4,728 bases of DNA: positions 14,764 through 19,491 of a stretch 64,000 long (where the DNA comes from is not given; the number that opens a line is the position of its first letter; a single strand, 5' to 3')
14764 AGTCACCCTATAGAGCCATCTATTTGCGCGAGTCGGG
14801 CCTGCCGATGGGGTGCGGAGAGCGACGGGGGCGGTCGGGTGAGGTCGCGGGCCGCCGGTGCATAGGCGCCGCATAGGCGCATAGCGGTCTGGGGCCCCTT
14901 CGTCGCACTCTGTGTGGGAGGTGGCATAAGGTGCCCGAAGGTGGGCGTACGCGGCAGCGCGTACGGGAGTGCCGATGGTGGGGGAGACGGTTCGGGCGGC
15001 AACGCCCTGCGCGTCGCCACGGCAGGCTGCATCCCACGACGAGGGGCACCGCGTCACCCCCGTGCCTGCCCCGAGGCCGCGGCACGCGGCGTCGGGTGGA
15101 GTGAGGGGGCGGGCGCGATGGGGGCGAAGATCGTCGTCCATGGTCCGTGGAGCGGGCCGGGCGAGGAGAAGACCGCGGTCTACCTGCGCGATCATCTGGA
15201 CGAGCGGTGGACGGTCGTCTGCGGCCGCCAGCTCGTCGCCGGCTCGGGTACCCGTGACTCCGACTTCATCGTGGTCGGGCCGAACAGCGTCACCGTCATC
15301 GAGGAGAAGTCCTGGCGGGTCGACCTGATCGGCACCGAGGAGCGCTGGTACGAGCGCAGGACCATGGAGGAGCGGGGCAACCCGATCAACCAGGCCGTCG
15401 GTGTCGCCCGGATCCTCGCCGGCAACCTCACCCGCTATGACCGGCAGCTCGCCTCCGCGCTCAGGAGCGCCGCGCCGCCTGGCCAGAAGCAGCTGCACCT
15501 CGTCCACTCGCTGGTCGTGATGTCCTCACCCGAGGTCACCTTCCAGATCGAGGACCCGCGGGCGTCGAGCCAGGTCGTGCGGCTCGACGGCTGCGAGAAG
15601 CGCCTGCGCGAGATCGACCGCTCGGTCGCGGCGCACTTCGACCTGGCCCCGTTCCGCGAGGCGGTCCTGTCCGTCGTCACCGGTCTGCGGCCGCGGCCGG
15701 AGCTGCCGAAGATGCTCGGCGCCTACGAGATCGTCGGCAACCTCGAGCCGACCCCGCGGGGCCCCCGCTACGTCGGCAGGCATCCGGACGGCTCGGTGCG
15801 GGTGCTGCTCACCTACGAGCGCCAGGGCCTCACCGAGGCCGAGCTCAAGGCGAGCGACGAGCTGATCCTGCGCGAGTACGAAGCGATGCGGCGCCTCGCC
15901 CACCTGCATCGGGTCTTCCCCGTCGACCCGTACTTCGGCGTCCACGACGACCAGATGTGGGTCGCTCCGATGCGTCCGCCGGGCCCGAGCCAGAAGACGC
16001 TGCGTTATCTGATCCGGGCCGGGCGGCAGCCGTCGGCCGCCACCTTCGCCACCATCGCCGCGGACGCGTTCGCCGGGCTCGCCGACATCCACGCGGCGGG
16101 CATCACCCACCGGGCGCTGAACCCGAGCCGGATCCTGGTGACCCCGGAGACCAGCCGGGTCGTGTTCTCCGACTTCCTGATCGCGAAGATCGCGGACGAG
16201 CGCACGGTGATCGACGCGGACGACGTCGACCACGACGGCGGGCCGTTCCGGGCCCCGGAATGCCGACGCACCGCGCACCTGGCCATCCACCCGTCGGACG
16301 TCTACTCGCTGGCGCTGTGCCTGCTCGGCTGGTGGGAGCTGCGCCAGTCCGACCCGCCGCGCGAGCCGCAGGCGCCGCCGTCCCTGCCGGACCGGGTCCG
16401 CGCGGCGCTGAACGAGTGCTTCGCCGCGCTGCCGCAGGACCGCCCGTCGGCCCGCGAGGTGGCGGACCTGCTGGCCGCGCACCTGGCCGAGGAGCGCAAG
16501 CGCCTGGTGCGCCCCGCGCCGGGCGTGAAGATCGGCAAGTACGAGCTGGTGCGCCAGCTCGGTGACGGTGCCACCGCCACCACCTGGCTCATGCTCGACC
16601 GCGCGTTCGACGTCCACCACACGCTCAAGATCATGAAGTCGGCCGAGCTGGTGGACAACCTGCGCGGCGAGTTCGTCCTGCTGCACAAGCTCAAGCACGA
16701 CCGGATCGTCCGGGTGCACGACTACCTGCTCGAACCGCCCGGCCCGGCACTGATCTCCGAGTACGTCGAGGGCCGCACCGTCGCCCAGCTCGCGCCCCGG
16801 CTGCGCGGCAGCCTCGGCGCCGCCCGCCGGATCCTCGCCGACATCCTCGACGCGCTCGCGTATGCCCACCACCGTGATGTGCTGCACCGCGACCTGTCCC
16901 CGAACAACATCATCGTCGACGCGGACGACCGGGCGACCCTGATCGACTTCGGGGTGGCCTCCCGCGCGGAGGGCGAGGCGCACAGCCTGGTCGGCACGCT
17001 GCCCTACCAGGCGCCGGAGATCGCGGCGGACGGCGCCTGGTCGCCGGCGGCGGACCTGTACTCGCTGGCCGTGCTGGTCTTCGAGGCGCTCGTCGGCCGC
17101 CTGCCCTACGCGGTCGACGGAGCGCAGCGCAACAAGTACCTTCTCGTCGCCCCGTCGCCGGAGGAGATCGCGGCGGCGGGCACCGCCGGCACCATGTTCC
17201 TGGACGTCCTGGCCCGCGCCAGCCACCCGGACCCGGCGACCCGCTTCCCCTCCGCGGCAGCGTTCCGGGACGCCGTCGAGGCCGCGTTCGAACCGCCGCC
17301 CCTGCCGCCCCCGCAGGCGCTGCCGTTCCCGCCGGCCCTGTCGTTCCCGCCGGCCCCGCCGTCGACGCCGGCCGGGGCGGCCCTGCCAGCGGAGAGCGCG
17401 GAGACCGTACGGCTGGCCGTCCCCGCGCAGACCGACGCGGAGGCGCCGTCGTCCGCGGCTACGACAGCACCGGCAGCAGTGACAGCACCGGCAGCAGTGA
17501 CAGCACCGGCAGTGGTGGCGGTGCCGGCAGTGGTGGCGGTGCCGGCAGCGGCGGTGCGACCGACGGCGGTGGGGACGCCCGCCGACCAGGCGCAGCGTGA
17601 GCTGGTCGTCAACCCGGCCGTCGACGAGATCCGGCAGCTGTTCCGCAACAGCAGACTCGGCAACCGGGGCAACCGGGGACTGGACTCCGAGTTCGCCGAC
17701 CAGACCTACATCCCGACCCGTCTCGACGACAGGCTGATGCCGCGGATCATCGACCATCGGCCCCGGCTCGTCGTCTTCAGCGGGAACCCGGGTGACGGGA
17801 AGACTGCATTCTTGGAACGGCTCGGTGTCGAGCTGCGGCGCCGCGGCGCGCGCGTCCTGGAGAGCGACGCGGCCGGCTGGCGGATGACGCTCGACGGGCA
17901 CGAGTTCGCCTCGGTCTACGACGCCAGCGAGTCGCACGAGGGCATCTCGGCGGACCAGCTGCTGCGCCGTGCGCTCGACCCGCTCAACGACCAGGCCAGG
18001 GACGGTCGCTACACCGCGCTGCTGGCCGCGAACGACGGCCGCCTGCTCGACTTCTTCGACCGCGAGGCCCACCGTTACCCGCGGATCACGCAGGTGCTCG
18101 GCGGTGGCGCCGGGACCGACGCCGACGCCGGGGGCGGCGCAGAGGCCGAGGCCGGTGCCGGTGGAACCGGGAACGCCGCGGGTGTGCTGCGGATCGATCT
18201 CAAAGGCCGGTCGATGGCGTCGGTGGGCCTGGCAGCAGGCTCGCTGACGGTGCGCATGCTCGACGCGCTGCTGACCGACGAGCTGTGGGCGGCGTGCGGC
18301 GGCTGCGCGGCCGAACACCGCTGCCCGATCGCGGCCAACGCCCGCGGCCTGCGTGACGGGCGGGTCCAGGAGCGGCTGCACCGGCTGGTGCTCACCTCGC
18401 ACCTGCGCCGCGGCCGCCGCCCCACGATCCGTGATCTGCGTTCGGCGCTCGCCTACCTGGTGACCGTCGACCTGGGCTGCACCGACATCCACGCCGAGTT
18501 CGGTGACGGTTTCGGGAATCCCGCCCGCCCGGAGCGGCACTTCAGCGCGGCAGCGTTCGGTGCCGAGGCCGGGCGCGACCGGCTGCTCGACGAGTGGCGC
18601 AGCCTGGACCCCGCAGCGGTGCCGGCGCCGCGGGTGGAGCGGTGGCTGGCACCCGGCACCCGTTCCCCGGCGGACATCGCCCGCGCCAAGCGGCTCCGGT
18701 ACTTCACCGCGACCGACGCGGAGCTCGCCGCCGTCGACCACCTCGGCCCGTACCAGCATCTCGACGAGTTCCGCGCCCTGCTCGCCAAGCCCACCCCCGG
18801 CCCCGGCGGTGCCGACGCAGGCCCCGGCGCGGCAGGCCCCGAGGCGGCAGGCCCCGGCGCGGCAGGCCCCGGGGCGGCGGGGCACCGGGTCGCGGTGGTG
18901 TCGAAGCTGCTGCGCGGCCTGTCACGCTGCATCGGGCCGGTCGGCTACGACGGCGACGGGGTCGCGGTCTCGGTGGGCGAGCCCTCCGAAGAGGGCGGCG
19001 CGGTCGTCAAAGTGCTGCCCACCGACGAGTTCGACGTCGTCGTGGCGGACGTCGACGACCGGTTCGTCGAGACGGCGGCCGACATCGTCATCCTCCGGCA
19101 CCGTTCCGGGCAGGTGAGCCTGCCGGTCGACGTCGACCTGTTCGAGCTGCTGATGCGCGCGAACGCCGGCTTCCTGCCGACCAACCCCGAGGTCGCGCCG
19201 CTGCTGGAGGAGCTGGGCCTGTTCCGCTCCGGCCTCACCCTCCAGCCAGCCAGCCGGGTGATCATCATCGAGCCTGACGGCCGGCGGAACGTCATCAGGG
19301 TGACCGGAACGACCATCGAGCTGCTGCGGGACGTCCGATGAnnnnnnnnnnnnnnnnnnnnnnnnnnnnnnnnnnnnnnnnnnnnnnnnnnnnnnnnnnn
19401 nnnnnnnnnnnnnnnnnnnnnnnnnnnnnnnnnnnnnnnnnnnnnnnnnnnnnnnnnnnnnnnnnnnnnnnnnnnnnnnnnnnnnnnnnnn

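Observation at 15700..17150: Tandem kinase with a degenerate first domain (HRA/SDF) followed by a canonical catalytic domain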

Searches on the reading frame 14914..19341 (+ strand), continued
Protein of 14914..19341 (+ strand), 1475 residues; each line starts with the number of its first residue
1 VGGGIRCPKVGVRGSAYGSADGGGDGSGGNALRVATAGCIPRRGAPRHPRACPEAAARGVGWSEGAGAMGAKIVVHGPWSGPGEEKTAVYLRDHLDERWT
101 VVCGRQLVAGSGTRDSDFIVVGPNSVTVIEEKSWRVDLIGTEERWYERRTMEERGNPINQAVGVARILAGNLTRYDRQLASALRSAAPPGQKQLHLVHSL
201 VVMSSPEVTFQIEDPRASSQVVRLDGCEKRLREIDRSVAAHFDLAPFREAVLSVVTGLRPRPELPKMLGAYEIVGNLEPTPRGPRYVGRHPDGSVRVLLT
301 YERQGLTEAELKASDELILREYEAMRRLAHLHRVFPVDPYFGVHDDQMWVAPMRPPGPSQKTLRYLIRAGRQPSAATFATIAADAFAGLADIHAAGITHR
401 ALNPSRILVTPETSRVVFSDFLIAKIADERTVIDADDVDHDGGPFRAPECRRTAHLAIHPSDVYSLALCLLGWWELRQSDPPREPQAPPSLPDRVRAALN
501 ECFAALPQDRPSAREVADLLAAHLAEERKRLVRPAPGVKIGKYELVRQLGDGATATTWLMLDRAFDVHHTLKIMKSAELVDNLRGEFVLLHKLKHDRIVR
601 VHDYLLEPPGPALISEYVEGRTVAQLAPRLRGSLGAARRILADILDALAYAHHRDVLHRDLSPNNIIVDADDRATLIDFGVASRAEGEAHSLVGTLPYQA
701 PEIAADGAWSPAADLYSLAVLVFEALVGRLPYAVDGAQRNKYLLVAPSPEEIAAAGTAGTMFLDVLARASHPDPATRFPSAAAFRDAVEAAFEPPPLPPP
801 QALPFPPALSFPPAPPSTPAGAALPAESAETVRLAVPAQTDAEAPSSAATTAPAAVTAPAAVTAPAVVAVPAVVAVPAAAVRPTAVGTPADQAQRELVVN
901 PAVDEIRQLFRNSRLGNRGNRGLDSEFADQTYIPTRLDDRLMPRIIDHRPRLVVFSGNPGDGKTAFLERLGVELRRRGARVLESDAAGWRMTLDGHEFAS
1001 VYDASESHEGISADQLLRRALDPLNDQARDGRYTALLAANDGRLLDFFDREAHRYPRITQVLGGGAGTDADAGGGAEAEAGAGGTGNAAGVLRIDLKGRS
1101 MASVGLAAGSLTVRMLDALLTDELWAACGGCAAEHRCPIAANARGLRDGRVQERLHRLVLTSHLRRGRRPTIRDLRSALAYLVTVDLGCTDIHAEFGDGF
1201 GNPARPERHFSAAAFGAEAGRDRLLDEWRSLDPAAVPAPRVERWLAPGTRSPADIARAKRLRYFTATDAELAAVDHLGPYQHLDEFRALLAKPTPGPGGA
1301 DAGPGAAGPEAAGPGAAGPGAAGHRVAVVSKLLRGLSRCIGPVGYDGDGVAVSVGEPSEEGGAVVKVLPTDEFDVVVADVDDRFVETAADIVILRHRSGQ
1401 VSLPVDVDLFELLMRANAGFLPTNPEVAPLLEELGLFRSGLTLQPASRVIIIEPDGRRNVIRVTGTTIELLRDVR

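Call 84: search_protein_families(library=pfam, alignment_id=A4, max_evalue=0.00001)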
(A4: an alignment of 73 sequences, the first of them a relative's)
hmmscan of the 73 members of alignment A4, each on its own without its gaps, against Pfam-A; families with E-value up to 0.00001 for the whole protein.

A. member 1, L012:10-1350:+ (446 aa): 1 family
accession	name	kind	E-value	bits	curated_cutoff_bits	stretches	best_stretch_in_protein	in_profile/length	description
PF00491.26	Arginase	-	1.1e-96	324.1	22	1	161-433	1-279/280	Arginase family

B. families by the number of members that match (of 73 scanned): 106 families (the first 25 are shown)
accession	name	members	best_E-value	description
PF13361.12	UvrD_C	7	1e-20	UvrD-like helicase C-terminal domain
PF13245.12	AAA_19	6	3.9e-12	AAA domain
PF13538.12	UvrD_C_2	6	2.7e-09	UvrD-like helicase C-terminal domain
PF04851.21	ResIII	4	2.9e-34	Type III restriction enzyme, res subunit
PF00270.35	DEAD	4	4.7e-11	DEAD/DEAH box helicase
PF00580.27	UvrD-helicase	4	4.9e-09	UvrD/REP helicase N-terminal domain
PF02384.22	N6_Mtase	3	2.2e-56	N-6 DNA Methylase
PF07690.21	MFS_1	3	4.9e-31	Major Facilitator Superfamily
PF00271.37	Helicase_C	3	1.5e-14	Helicase conserved C-terminal domain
PF13604.12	AAA_30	3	2.8e-09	AAA domain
PF01443.25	Viral_helicase1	3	2.4e-07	Viral superfamily 1 RNA helicase core domain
PF00069.31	Pkinase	2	6.2e-47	Protein kinase domain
PF18766.7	SWI2_SNF2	2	7e-23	SWI2/SNF2 ATPase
PF13576.12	Pentapeptide_3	2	8e-22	Pentapeptide repeats (9 copies)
PF08241.18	Methyltransf_11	2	8.5e-22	Methyltransferase domain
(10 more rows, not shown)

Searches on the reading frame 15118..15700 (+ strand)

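Call 18: search_protein_families(library=padloc, proteins=[window:15118-15700:+], max_evalue=0.1)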
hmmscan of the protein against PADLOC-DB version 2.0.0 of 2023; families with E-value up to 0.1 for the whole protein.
window:15118-15700:+ (194 aa): 4 families
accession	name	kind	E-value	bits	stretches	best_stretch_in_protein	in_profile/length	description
PDLC03921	MkoA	-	2.4e-09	33.4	1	17-146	15-134/1607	-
PDLC02512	PglW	-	4.9e-07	26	1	45-166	49-162/1403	PglW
PDLC02513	PglW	-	5.8e-05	18.5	1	12-111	12-112/1413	PglW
PDLC02514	PglW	-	0.0049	12.6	1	49-116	2-70/1335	PglW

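Call 65: search_protein_families(library=ncbifam, proteins=[window:15118-15700:+], max_evalue=0.001)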
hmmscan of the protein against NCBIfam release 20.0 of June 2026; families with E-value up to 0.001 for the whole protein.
window:15118-15700:+ (194 aa): 2 families
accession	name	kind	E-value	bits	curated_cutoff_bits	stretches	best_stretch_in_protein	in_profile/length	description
NF047741.1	antiphage_MADS6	equivalog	1.2e-41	142.9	460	1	3-192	2-179/612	methylation-associated defense system protein kinase MAD6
NF033442.0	BREX_PglW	equivalog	1.1e-06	26.6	990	1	46-168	47-164/1391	BREX system serine/threonine kinase PglW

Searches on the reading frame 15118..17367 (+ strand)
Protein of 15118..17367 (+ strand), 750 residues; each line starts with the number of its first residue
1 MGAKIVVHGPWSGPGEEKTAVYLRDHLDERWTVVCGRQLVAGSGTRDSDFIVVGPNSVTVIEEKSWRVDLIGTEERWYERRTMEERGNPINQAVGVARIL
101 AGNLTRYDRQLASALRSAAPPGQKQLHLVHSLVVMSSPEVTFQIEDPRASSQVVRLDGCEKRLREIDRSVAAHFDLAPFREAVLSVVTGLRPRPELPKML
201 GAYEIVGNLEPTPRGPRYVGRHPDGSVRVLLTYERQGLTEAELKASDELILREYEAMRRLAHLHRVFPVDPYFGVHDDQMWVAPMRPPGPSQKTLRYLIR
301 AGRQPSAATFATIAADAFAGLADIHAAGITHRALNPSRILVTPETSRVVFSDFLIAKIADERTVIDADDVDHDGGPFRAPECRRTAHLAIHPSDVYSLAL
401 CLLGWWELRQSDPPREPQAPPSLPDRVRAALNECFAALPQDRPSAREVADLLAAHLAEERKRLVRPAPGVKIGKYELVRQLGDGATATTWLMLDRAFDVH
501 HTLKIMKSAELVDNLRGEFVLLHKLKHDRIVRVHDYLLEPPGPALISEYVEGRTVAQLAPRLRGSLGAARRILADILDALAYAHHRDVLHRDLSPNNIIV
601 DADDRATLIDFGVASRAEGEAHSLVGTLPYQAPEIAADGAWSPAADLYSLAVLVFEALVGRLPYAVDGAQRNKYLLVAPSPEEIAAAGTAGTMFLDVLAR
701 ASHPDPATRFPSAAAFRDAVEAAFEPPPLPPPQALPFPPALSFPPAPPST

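Call 78: search_dna_similar(query=window:15118-17367:+, collection=plasmids, mode=protein, max_evalue=1e-10, max_rows=30)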
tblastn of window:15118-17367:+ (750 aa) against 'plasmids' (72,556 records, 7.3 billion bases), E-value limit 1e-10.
Records with a match: 184; places in all: 244; records where one place covers at least 80% of the query: 0.
Best place of each record, by identity: <60% 184.
By first word of the organism name: Streptomyces 78; Mycobacterium 21; Tsukamurella 8; Mycolicibacterium 7; Azospirillum 7; Rhodococcus 6; Paracoccus 4; Mesorhizobium 3; Embleya 2; Paraburkholderia 2; and 37 more.
By predicted mobility (MOB-suite, as given by PLSDB): non-mobilizable 117; mobilizable 64; conjugative 3.
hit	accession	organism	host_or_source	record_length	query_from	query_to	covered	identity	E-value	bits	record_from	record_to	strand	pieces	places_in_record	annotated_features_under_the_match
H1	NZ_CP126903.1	Mycolicibacterium vanbaalenii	cell culture,soil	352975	440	712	36%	31.9%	4e-13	81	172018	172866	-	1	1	serine/threonine-protein kinase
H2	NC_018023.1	Mycolicibacterium chubuense NBB4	-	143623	467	712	33%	35.2%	6e-14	84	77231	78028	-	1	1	serine/threonine-protein kinase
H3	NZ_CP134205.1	Streptomyces sp. BB1-1-1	bumble bee,whole organism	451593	414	681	36%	32.3%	5e-13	81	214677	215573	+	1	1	serine/threonine-protein kinase | hypothetical protein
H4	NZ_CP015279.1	Mycobacterium intracellulare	bronchial lavage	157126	459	710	34%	33.9%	1e-12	80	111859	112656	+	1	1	serine/threonine-protein kinase | hypothetical protein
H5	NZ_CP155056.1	Mycobacterium pseudoshottsii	Argyrosomus regius,spleen tissue,spleen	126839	469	712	33%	34.7%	2e-15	89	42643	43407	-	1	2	serine/threonine-protein kinase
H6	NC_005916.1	Mycobacterium ulcerans Agy99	human tissue biopsy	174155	469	712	33%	34.7%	4e-15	87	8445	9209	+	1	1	serine/threonine-protein kinase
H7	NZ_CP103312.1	Mycobacterium ulcerans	-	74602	469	712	33%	34.7%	5e-15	87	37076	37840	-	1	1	serine/threonine-protein kinase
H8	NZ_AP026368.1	Mycobacterium pseudoshottsii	Sardinops melanostictus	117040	469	712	33%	34.7%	5e-15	87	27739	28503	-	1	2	serine/threonine-protein kinase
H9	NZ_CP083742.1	Mycobacterium ulcerans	Cynoglossus semilaevis,whole ...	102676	469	712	33%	34.7%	5e-15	87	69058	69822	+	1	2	serine/threonine-protein kinase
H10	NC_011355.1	Mycobacterium liflandii 128FXT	-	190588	469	712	33%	34.7%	5e-15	87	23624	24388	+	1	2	serine/threonine-protein kinase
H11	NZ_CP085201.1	Mycobacterium ulcerans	Homo sapiens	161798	469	712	33%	34.7%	5e-15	87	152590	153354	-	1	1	none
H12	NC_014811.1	Mycolicibacterium gilvum Spyr1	creosote contaminated soil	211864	440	712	36%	30.8%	9e-13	80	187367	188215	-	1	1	serine/threonine-protein kinase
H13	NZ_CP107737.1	Streptomyces longwoodensis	-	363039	425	681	34%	32.5%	1e-14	86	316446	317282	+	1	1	serine/threonine-protein kinase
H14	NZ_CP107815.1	Streptomyces longwoodensis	-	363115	425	681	34%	32.5%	1e-14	86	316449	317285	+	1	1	serine/threonine-protein kinase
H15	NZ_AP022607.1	Mycobacterium branderi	-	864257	469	710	32%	34.5%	6e-12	77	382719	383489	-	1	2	serine/threonine-protein kinase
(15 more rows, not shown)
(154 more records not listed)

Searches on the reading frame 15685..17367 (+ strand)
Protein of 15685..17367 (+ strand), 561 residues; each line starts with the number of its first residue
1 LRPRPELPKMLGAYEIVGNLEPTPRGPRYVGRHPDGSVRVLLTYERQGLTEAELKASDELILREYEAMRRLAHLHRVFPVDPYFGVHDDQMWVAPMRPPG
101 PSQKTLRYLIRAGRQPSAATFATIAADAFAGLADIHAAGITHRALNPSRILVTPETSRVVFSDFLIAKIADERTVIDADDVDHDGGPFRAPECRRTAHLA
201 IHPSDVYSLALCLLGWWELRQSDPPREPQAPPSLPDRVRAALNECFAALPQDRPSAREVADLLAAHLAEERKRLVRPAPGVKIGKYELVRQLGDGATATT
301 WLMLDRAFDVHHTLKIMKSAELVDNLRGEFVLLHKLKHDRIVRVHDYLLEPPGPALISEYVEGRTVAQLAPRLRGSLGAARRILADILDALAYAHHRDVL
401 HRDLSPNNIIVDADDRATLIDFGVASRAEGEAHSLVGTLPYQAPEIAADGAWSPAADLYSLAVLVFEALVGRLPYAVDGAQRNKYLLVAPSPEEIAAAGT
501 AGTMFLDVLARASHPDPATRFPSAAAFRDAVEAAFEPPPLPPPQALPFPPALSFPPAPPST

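Call 48: predict_structure(alignment_id=A2)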
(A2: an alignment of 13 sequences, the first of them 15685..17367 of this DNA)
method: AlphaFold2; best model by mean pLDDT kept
length: 561 residues; sequences in the alignment: 13
mean_pLDDT: 84.4   pTM: 0.52
mean pLDDT of the five models: 84.4, 84.2, 82.9, 82.4, 81.3
residues with pLDDT >= 90: 240; 70-90: 247; 50-70: 69; < 50: 5
segments of 3 or more residues with pLDDT < 50: 1-3
pLDDT, mean of each block of 10 residues (from residue 1): 66 91 79 92 84 75 81 89 87 87 88 86 95 92 86 86 70 57 76 82 95 93 83 89 95 97 86 70 88 84 91 85 75 89 87 83 93 89 96 92 92 94 64 68 86 92 95 89 89 85 91 94 96 81 56 56 57
secondary structure, 60 per line:
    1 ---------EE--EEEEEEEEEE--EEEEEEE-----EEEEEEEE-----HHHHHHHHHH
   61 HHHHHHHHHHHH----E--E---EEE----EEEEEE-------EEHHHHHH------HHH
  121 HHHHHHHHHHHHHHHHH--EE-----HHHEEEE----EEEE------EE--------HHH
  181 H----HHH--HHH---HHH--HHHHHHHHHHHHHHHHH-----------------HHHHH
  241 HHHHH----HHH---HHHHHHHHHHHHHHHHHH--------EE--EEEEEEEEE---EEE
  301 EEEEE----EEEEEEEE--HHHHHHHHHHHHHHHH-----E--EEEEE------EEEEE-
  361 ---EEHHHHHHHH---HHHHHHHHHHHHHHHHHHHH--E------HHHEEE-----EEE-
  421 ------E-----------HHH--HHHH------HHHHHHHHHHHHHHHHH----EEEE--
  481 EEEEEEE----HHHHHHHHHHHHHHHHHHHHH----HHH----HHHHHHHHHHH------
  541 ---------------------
elements in order: E14-23 E26-32 E38-45 H51-72 E84-86 E91-96 H106-111 H118-137 E150-153 E158-161 H178-181 H202-218 H236-245 H256-273 E286-294 E298-305 E310-317 H320-335 E344-348 E355-359 H366-373 H377-396 E409-411 E417-419 H444-447 H454-470 E475-478 E481-487 H492-512 H524-534

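Call 54: fold_search(model_id=the predicted structure, library=pdb)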
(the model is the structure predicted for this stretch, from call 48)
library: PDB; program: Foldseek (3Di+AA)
matches with E <= 10: 2000; with E <= 0.001: 1998
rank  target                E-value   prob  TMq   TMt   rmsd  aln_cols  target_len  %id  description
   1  4oli                  4.1e-18  1.00  0.35  0.37  25.2       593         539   15  The pseudokinase/kinase protein from JAK-family member TYK2 (released 2014-05-28)
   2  4eqm_A                3.6e-16  1.00  0.39  0.78   3.7       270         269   23  Structural analysis of Staphylococcus aureus serine/threonine kinase PknB (released 2012-06-27)
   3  5u94                  3.8e-16  1.00  0.40  0.82   3.2       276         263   25  Crystal structure of the Mycobacterium tuberculosis PASTA kinase PknB in complex with the potential theraputic kinase in (released 2017-12-20)
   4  6b2q_B                1.9e-15  1.00  0.40  0.81   3.1       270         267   30  Dual Inhibition of the Essential Protein Kinases A and B in Mycobacterium tuberculosis (released 2018-02-14)
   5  1o6y                  2.3e-15  1.00  0.38  0.78   5.6       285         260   24  Catalytic domain of PknB kinase from Mycobacterium tuberculosis (released 2003-01-30)
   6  4rer_A                2.9e-15  1.00  0.39  0.47   3.0       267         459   25  Crystal structure of the phosphorylated human alpha1 beta2 gamma1 holo-AMPK complex bound to AMP and cyclodextrin (released 2014-12-10)
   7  4wb6_B                3.2e-15  1.00  0.38  0.60  13.4       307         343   22  Crystal structure of a L205R mutant of human cAMP-dependent protein kinase A (catalytic alpha subunit) (released 2015-01-21)
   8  4wb7_A                3.7e-15  1.00  0.38  0.51  19.5       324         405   22  Crystal structure of a chimeric fusion of human DnaJ (Hsp40) and cAMP-dependent protein kinase A (catalytic alpha subu (released 2015-01-21)
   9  9ymt                  4.7e-15  1.00  0.40  0.79   3.7       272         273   24  Staphylococcus aureus serine/threonine kinase Stk1 with inhibitor GW779439X (released 2026-03-11)
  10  6i2p_A                5.0e-15  1.00  0.37  0.71   6.7       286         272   25  Crystal structure of the Mycobacterium tuberculosis PknB kinase domain (L33E mutant) in complex with its substrate Gar (released 2019-05-22)
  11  3ort                  5.2e-15  1.00  0.36  0.71   5.5       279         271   24  Mycobacterium tuberculosis PknB kinase domain L33D mutant (crystal form 6) (released 2010-12-15)
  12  3ori_A                5.5e-15  1.00  0.38  0.75   3.5       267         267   26  Mycobacterium tuberculosis PknB kinase domain L33D mutant (crystal form 1) (released 2010-12-15)
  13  3orm                  6.4e-15  1.00  0.37  0.75   3.9       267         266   25  Mycobacterium tuberculosis PknB kinase domain D76A mutant (released 2010-12-15)
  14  8ssp_A                6.7e-15  1.00  0.36  0.71   6.2       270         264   24  AurA bound to danusertib and activating monobody Mb1 (released 2023-09-06)
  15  2fum_B                7.4e-15  1.00  0.39  0.80   4.1       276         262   25  Catalytic domain of protein kinase PknB from Mycobacterium tuberculosis in complex with mitoxantrone (released 2006-08-01)
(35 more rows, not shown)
